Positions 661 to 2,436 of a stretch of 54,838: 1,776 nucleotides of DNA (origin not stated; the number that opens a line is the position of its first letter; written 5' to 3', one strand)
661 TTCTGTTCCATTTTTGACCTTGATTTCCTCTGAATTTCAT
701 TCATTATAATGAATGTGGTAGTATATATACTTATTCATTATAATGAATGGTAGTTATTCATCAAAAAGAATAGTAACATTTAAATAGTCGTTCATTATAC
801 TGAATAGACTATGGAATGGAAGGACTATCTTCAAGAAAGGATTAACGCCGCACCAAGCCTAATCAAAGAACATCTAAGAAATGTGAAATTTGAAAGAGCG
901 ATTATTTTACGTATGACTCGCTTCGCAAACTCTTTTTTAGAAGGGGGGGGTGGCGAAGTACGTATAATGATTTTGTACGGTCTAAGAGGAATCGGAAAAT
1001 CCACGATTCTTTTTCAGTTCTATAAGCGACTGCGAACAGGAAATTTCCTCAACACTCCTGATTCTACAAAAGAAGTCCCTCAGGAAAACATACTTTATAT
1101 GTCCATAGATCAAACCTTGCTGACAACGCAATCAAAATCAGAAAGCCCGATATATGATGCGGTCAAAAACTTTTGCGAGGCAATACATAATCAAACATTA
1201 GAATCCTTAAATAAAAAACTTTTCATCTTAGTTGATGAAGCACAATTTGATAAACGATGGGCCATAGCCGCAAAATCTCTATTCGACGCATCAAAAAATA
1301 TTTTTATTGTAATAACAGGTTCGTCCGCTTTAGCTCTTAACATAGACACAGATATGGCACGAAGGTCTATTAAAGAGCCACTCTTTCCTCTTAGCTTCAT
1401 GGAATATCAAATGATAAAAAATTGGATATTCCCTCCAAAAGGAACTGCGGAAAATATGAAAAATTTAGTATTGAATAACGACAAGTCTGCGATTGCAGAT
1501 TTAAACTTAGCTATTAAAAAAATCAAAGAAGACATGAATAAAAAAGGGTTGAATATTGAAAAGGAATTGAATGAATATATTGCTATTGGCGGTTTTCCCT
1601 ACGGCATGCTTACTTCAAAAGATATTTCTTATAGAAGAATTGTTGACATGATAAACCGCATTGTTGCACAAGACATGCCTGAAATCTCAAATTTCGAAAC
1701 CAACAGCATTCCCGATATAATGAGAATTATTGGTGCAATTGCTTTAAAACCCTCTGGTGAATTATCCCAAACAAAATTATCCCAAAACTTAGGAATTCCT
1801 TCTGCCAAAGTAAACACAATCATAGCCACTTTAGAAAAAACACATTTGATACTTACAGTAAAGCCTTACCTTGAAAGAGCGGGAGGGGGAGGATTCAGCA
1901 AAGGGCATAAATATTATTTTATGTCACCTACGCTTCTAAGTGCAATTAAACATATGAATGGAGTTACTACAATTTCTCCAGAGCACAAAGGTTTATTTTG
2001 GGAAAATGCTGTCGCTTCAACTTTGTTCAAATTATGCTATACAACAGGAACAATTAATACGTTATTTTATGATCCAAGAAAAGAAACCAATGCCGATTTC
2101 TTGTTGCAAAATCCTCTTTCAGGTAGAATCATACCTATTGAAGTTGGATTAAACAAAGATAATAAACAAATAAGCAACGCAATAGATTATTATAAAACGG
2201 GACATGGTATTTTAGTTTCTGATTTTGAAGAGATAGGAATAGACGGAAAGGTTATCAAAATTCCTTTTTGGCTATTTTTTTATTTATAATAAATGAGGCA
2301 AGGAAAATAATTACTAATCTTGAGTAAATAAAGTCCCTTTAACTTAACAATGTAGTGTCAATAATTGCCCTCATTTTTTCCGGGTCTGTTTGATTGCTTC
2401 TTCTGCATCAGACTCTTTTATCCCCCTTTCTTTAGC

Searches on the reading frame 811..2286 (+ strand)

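Call 42: search_protein_families(library=pfam, proteins=[window:811-2286:+], max_evalue=0.00001)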
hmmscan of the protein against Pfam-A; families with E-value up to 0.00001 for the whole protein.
window:811-2286:+ (492 aa): 2 families
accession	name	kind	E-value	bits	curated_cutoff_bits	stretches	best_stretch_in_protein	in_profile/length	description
PF13173.12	AAA_14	-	8.3e-23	81.2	27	1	51-199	3-128/129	AAA domain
PF13635.12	DUF4143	-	2.2e-15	57.2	28.1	1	297-446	10-158/160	Domain of unknown function (DUF4143)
